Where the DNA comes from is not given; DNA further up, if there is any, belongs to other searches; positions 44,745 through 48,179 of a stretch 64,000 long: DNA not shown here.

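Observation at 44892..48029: Member 5 carries a canonical NPCBM (GH98-type carbohydrate-binding) module at its N-terminus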

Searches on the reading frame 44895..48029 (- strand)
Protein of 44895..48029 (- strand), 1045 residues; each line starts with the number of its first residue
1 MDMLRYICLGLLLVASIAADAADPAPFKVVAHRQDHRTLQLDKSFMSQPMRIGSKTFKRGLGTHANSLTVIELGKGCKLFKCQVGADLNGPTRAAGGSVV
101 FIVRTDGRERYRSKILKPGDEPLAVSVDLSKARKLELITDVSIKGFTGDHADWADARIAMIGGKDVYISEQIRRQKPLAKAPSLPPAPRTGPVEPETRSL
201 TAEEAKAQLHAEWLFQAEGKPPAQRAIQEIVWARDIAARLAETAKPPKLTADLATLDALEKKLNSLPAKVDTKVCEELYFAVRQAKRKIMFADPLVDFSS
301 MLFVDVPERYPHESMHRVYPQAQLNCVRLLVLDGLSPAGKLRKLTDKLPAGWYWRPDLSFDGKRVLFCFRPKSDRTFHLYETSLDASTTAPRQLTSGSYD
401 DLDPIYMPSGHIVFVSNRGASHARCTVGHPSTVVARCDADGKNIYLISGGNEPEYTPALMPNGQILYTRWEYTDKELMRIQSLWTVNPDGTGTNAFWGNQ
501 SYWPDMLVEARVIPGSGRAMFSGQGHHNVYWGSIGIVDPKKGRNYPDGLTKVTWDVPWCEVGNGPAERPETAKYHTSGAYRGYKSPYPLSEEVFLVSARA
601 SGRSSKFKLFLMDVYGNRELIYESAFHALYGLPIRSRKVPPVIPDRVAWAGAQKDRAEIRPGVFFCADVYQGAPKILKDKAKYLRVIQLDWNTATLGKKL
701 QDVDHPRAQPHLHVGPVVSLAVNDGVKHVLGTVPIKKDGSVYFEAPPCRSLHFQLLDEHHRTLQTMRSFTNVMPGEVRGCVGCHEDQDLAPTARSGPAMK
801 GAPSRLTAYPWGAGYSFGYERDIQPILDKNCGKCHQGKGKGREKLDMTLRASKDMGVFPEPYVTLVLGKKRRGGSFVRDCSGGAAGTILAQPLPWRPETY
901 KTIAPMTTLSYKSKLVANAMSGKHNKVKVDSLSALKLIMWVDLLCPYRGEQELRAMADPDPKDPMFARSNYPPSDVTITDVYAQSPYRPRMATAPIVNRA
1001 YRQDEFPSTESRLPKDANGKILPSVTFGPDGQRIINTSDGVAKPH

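Call 3: search_protein_families(library=pfam, proteins=[window:44895-48029:-], max_evalue=1)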
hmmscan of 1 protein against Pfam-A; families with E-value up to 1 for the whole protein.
window:44895-48029:- (1045 aa): 7 families
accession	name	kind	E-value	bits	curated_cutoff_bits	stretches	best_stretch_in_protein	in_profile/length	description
PF08305.17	NPCBM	-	4.4e-29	101.7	23.9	1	33-158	14-136/137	NPCBM/NEW2 domain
PF18582.6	HZS_alpha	-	2.1e-20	73.5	26.6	1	681-785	3-98/98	Hydrazine synthase alpha subunit middle domain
PF07676.18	PD40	-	2.9e-05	24.3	20.9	1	391-419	1-30/38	WD40-like Beta Propeller Repeat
PF00034.26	Cytochrom_C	-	0.014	17.1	21.3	0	826-844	7-25/90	Cytochrome c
PF13442.11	Cytochrome_CBB3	-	0.027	15.2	27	0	822-846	5-29/68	Cytochrome C oxidase, cbb3-type, subunit III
PF14522.11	Cytochrome_C7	-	0.092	13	24.8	1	777-840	13-53/67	Cytochrome c7 and related cytochrome c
PF09699.15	Paired_CXXCH_1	-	0.23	11.6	20.6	0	825-842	3-20/41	Doubled CXXCH motif (Paired_CXXCH_1)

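Call 4: search_protein_families(library=ncbifam, proteins=[window:44895-48029:-], max_evalue=1)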
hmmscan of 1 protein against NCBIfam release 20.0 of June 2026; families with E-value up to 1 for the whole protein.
window:44895-48029:- (1045 aa): 5 families
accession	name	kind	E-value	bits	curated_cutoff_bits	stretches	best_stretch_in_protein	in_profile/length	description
NF052339.1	hydrazine_alpha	equivalog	1.7e-09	36.1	800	3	728-785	528-585/804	hydrazine synthase subunit alpha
TIGR02800.1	propeller_TolB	equivalog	7.6e-05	21.8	343.15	1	355-421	239-302/418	Tol-Pal system beta propeller repeat protein TolB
NF002183.0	PRK01029.1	equivalog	0.055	12.5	405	1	356-417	332-390/429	Tol-Pal system protein TolB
TIGR03806.1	chp_HNE_0200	subfamily_domain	0.1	11.8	313.3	1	826-857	216-250/314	SO2930 family diheme c-type cytochrome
NF003124.0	PRK04043.1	equivalog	0.24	10.1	428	1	357-419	239-298/419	Tol-Pal system protein TolB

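Call 8: search_solved_structures(query=window:44895-48029:-, max_evalue=1, show_alignments=3)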
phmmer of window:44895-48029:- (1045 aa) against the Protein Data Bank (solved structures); distinct sequences matched with E-value up to 1: 6.
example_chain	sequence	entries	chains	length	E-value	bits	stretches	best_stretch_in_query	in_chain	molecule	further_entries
7js4_A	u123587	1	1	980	2.3e-22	82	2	56-171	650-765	F5/8 type C domain protein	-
7jrm_A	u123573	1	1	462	1.9e-09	39.2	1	55-165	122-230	F5/8 type C domain protein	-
7jrl_A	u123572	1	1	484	2.1e-09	39.1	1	55-165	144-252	F5/8 type C domain protein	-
8pvs_A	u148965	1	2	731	7.7e-07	30.6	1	29-157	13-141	Alpha-1,3-galactosidase B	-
5c2v_A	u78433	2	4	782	0.017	16.2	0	816-840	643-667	HYDRAZINE SYNTHASE ALPHA SUBUNIT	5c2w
1x2l_A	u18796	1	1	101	0.83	10.7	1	866-908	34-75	Homeobox protein Cux-2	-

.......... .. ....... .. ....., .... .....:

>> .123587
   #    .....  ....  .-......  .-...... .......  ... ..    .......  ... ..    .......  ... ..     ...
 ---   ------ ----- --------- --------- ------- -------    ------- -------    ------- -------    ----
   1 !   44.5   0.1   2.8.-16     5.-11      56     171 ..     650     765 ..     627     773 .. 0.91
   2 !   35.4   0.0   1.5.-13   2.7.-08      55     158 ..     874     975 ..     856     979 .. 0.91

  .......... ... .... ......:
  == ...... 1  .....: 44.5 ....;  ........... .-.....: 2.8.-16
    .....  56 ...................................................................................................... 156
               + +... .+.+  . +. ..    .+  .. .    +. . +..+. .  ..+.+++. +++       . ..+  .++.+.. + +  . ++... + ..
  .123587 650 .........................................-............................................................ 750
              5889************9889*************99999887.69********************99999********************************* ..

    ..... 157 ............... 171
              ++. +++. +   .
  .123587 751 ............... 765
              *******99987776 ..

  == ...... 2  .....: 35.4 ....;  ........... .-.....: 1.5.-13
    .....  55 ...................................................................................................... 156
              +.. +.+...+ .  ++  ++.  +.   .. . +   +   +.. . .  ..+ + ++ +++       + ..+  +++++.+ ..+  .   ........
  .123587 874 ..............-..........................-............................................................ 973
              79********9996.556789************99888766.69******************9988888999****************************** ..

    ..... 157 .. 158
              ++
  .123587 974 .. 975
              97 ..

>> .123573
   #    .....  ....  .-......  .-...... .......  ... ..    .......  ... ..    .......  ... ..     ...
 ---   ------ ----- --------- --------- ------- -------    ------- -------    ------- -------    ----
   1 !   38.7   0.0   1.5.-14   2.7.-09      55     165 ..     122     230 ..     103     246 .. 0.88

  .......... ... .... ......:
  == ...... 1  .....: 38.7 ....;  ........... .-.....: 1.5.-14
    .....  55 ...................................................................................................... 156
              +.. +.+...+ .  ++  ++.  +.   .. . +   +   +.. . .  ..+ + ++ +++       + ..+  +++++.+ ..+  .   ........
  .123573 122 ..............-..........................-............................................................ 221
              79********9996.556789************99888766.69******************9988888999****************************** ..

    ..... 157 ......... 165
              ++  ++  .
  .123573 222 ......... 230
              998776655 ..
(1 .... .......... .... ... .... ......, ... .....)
